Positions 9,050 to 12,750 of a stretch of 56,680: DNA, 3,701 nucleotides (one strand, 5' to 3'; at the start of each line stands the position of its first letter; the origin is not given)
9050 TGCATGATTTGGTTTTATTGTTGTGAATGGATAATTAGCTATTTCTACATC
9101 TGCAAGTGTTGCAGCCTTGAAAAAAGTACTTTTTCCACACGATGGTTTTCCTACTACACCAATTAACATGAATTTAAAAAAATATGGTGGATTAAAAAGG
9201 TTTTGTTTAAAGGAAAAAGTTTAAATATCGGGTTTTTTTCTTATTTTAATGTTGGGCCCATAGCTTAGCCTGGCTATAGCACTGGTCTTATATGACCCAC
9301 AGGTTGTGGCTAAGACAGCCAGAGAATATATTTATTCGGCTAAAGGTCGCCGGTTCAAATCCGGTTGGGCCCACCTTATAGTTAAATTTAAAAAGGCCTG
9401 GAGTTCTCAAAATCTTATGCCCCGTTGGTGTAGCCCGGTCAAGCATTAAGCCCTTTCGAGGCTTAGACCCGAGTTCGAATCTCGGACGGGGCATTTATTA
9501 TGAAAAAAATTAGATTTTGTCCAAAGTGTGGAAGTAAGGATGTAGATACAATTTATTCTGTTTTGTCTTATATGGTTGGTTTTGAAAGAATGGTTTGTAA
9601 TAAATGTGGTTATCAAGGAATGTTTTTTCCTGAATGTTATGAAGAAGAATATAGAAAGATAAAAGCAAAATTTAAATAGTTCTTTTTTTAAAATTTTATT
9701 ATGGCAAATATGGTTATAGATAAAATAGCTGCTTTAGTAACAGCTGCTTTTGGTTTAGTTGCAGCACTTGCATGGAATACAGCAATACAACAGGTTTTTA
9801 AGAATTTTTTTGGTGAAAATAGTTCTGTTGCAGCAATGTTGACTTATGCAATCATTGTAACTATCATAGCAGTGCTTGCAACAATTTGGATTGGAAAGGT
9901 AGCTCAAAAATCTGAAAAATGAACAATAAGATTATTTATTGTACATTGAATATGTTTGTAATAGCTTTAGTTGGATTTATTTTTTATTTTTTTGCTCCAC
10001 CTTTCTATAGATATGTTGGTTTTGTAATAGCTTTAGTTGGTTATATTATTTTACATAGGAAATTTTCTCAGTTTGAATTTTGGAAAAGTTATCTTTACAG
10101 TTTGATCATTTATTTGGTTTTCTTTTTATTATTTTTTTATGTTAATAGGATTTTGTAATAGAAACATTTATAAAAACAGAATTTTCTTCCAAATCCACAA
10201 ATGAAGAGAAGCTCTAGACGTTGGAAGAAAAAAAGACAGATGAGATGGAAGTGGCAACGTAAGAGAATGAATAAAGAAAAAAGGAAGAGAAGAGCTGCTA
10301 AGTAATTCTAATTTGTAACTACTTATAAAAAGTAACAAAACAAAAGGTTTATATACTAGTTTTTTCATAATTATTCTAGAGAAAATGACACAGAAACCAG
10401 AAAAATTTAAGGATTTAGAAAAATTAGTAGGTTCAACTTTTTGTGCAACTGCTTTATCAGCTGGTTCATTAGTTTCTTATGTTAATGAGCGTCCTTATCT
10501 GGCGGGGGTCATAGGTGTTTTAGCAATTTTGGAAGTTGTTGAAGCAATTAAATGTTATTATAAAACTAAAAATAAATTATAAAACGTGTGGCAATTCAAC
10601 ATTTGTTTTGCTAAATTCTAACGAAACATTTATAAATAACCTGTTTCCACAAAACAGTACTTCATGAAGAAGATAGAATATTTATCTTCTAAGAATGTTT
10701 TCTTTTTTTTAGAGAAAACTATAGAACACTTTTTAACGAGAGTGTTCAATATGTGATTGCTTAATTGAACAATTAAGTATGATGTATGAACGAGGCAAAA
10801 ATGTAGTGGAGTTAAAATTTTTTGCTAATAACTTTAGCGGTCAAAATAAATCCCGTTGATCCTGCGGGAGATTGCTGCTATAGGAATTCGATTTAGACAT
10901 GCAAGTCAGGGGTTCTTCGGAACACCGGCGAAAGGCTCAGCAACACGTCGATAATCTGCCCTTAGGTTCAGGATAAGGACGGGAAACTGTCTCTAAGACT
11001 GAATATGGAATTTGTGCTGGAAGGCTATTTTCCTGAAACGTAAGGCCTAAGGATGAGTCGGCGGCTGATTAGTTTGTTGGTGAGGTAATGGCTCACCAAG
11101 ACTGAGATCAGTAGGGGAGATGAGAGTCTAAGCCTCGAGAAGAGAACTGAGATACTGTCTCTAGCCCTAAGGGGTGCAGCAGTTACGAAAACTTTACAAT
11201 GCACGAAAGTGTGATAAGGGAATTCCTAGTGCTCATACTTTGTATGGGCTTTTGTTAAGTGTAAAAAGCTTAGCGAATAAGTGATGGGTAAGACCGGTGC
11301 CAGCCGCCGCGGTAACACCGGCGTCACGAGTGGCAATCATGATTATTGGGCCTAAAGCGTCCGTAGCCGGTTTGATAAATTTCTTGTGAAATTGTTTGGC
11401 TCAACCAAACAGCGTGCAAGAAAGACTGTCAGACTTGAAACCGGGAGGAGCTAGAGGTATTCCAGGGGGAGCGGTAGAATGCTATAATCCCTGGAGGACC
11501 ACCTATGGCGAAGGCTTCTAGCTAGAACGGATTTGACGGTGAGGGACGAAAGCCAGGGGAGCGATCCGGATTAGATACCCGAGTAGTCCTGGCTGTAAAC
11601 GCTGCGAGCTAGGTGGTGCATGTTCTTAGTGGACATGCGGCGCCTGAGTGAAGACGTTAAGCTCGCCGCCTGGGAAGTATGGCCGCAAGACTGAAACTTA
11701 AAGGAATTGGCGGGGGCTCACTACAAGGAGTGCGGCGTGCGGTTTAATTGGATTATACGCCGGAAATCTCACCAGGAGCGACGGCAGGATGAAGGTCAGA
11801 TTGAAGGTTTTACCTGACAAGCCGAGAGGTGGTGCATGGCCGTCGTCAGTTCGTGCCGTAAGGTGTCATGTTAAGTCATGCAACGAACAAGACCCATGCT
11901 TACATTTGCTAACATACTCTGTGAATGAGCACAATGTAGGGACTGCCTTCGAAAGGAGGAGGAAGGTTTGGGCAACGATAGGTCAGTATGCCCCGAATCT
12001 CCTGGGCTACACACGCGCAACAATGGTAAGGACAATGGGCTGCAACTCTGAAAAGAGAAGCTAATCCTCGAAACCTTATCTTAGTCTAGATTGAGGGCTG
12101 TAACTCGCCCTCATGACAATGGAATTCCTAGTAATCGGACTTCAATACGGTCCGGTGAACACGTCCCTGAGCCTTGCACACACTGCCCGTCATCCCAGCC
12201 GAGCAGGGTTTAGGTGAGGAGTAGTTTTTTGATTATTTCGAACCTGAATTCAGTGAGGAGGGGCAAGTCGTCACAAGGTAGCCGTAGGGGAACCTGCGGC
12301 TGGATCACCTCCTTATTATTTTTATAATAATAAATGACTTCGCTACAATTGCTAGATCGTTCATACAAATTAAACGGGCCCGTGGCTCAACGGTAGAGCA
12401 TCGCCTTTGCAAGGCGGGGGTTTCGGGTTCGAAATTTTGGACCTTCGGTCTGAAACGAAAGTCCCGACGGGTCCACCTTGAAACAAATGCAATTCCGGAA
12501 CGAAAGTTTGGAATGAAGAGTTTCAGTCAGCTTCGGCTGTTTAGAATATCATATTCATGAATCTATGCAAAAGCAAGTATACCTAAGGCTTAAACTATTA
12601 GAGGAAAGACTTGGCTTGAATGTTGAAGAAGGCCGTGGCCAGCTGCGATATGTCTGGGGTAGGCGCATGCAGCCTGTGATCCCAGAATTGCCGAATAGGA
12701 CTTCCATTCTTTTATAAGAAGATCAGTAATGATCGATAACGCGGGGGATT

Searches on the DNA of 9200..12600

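Call 24: search_rna_families(source=window, start=9200, end=12600, threshold=gathering, show_alignments=6)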
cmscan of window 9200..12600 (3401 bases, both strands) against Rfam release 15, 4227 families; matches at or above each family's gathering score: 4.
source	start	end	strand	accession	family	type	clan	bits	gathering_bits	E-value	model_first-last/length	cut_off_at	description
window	10849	12313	+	RF01959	SSU_rRNA_archaea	Gene; rRNA;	CL00111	1405.7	50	0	1-1478/1478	no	Archaeal small subunit ribosomal RNA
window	9419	9493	+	RF00005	tRNA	Gene; tRNA;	CL00001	57.4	29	4.8e-11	1-71/71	no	tRNA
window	9254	9373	+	RF00005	tRNA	Gene; tRNA;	CL00001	47.1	29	3.3e-08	1-71/71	no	tRNA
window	12376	12431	+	RF00005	tRNA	Gene; tRNA;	CL00001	35.3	29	5.8e-05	1-71/71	no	tRNA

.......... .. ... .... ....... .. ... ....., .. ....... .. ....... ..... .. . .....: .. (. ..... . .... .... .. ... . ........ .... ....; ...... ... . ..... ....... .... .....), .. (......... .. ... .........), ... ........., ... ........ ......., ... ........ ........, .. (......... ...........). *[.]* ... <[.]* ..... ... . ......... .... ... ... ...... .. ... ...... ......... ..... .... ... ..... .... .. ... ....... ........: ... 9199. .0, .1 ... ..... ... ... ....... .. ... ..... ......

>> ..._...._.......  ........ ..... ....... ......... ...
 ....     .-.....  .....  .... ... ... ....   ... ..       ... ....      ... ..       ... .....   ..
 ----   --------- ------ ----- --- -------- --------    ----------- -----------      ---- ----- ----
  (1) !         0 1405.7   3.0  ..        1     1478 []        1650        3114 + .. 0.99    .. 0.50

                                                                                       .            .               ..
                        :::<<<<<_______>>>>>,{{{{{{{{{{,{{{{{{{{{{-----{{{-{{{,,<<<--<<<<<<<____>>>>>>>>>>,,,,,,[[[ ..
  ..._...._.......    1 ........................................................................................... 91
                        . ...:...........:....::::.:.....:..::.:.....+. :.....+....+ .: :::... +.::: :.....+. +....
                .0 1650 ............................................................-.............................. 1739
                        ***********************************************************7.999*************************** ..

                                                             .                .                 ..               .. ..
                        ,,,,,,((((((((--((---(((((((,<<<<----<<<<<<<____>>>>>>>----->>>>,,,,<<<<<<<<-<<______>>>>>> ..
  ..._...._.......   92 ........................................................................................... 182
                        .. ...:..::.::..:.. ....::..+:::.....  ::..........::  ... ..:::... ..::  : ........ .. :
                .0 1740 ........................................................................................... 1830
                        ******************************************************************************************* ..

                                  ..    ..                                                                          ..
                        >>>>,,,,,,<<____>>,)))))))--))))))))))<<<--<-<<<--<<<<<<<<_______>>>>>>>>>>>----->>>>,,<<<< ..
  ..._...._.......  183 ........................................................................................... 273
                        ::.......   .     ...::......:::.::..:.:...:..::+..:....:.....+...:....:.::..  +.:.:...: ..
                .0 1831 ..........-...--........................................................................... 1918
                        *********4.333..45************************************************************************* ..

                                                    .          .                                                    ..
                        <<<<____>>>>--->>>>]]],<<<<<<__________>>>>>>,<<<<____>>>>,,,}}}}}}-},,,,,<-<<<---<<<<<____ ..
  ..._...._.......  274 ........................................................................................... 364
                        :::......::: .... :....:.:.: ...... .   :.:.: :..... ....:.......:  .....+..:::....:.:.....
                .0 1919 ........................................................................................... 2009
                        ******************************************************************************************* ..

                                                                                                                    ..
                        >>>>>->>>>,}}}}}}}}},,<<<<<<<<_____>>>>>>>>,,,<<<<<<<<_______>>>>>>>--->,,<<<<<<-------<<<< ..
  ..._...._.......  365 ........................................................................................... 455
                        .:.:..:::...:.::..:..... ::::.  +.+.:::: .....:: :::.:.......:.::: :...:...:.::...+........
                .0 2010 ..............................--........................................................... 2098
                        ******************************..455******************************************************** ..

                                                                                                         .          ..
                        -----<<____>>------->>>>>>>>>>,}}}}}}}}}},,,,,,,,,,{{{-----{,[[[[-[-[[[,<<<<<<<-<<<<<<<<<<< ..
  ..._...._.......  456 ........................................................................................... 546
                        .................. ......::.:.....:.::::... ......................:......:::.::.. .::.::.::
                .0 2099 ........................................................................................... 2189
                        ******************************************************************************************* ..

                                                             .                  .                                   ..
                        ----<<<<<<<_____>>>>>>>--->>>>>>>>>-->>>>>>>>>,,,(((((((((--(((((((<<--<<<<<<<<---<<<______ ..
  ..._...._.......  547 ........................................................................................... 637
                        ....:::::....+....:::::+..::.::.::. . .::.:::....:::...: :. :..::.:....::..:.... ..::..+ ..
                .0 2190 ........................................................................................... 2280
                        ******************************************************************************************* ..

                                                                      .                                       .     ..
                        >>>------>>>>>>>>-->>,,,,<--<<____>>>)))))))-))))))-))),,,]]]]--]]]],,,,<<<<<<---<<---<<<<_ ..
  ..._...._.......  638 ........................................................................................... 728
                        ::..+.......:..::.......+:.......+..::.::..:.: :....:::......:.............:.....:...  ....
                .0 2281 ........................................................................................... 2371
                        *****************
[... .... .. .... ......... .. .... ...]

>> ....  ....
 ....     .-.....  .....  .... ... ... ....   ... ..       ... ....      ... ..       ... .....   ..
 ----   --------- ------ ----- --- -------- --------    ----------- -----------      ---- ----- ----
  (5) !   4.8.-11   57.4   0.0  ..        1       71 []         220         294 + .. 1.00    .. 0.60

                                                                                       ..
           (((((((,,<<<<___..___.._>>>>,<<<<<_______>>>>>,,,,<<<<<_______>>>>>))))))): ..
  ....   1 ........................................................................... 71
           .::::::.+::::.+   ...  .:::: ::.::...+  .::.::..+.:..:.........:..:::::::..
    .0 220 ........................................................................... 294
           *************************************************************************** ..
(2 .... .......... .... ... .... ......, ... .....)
